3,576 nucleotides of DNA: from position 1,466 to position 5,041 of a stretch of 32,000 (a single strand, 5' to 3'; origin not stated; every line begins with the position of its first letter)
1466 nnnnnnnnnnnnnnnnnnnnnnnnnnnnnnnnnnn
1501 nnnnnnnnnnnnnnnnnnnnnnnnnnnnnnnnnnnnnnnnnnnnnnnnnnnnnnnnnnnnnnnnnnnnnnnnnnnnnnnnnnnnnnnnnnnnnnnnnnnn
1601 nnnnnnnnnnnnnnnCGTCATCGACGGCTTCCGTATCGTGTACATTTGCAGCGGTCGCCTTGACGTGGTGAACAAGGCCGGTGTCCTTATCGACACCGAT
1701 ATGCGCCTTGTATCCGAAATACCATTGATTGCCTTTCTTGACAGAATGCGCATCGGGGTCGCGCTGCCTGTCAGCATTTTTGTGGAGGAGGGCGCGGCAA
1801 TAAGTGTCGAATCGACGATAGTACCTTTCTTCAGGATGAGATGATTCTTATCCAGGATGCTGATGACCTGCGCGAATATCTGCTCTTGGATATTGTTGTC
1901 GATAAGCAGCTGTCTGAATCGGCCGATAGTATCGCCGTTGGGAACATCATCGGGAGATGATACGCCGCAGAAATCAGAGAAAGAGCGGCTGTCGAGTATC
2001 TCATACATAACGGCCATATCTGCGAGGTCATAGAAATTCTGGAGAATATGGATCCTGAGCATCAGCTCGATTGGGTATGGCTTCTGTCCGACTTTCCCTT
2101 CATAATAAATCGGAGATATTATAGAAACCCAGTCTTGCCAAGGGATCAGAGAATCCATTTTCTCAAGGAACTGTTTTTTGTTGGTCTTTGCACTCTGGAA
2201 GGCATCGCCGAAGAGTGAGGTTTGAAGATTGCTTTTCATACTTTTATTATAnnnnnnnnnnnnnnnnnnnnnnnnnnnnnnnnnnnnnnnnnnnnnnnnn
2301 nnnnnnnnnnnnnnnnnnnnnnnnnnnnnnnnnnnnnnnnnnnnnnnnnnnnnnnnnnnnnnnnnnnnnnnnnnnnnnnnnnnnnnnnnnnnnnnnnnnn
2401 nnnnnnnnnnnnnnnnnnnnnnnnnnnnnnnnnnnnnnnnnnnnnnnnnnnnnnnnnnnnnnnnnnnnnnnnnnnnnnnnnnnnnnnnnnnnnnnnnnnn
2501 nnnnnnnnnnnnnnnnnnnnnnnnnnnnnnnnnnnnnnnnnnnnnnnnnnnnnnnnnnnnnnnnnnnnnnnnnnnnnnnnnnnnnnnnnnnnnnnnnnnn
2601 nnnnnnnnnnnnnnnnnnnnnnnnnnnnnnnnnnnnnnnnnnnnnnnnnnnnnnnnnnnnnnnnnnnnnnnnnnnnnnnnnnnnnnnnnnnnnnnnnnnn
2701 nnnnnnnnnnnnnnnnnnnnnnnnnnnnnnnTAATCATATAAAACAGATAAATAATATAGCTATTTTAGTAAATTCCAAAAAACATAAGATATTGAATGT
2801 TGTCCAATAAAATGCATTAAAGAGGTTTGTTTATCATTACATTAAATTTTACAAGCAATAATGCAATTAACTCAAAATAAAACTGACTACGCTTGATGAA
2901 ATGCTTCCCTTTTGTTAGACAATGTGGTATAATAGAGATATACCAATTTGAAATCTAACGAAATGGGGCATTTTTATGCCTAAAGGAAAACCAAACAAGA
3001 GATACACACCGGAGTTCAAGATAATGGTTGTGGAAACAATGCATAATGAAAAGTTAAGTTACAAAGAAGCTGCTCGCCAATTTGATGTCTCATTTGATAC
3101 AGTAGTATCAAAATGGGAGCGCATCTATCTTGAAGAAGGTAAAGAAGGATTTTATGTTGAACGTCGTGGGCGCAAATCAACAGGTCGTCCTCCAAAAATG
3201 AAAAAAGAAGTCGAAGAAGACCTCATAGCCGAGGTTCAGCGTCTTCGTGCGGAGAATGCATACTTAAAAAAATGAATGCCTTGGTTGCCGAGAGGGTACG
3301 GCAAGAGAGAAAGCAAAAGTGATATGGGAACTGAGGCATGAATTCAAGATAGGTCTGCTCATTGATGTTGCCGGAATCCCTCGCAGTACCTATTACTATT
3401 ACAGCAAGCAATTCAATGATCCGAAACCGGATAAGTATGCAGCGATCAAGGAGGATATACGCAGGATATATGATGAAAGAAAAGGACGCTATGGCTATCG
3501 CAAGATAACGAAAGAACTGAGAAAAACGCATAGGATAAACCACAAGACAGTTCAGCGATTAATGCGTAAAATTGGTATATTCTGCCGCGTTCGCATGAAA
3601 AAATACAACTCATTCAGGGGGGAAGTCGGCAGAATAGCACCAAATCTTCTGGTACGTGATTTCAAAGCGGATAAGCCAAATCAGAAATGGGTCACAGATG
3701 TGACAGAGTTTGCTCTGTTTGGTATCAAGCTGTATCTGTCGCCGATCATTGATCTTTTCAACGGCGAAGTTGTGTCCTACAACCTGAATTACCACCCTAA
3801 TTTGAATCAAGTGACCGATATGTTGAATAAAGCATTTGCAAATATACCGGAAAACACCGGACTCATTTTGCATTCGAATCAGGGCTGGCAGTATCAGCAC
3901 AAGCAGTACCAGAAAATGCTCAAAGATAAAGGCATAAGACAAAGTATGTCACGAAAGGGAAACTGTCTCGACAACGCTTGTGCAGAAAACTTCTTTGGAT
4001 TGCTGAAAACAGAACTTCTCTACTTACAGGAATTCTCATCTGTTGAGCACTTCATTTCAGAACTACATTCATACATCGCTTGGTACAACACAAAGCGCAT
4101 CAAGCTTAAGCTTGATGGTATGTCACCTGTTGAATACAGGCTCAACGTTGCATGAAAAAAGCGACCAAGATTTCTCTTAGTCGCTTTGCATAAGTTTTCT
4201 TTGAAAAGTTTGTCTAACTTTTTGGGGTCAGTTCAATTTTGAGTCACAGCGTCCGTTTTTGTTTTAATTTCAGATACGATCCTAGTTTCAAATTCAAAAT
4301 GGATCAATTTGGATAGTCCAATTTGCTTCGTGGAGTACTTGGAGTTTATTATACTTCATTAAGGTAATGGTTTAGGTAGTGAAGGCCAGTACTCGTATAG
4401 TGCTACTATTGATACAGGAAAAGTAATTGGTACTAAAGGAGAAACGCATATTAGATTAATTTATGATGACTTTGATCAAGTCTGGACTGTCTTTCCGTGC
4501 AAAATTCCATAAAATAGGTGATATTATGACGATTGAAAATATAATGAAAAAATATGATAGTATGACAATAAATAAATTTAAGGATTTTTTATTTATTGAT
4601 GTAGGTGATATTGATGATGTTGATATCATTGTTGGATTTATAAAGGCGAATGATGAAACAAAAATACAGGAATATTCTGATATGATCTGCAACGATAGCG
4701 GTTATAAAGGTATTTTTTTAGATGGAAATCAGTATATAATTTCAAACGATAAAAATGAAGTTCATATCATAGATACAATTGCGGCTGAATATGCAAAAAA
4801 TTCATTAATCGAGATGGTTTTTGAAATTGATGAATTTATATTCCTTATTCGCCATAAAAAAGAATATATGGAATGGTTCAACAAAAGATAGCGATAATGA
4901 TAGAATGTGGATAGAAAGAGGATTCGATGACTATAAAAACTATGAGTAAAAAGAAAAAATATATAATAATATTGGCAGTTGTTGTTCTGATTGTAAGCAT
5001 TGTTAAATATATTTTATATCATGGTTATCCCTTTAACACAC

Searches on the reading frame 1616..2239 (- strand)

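Call 97: search_protein_families(library=pfam, proteins=[window:1616-2239:-], max_evalue=0.01)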
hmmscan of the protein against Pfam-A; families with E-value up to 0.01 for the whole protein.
window:1616-2239:- (208 aa): 1 family
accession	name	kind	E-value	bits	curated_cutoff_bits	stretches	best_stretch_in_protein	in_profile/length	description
PF05598.16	DUF772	-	9.7e-18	64.4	23.1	1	51-125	1-74/74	Transposase domain (DUF772)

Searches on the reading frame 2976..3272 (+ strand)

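Call 97: search_protein_families(library=pfam, proteins=[window:2976-3272:+], max_evalue=0.01)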
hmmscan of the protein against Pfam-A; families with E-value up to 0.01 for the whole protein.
window:2976-3272:+ (99 aa): 8 families
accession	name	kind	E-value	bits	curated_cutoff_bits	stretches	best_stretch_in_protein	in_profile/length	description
PF13518.12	HTH_28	-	2e-08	34.6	25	1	18-67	5-52/52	Helix-turn-helix domain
PF01527.26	HTH_Tnp_1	-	8.3e-08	32.8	24.1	1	7-94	4-74/75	Transposase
PF13565.12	HTH_32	-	7.5e-07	30.1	33.7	1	44-88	2-42/73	Homeodomain-like domain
PF13542.12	HTH_Tnp_ISL3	-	1.5e-05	24.8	27.4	1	6-44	8-44/51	Helix-turn-helix domain of transposase family ISL3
PF09607.16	BrkDBD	-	7.7e-05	23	23.4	1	9-49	5-47/58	Brinker DNA-binding domain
PF13384.12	HTH_23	-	0.00094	19.4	24.6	1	24-58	15-48/50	Homeodomain-like domain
PF02796.21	HTH_7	-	0.0025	18.4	23.8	0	16-43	11-38/45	Helix-turn-helix domain of resolvase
PF06627.17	DUF1153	-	0.0036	17.8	23.5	1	8-61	28-80/87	Protein of unknown function (DUF1153)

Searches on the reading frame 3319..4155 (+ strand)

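Call 7: search_protein_families(library=pfam, proteins=[window:3319-4155:+], max_evalue=0.01)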
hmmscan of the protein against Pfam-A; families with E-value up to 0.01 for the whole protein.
window:3319-4155:+ (278 aa): 4 families
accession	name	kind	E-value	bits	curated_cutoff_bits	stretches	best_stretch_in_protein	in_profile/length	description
PF00665.32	rve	-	6.2e-24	84.6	32.6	1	118-216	2-102/102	Integrase core domain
PF13333.12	rve_2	-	1e-19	70.8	22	1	223-274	1-52/56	Integrase core domain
PF13276.12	HTH_21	-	3.4e-18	66.1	28.1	1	42-95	5-60/60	HTH-like domain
PF13683.12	rve_3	-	6.3e-12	45.5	26.5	1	205-270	2-67/67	Integrase core domain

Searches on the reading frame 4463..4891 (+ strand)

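Call 7: search_protein_families(library=pfam, proteins=[window:4463-4891:+], max_evalue=0.01)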
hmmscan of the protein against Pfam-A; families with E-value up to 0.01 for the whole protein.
window:4463-4891:+ (142 aa): 0 families

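Call 45: search_protein_families(library=phrogs, proteins=[window:4463-4888:+], max_evalue=0.01)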
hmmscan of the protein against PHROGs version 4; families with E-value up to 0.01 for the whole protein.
window:4463-4888:+ (142 aa): 1 family
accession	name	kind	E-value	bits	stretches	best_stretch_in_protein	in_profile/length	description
phrog_30132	-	unknown function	0.004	18.2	0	84-133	14-64/94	-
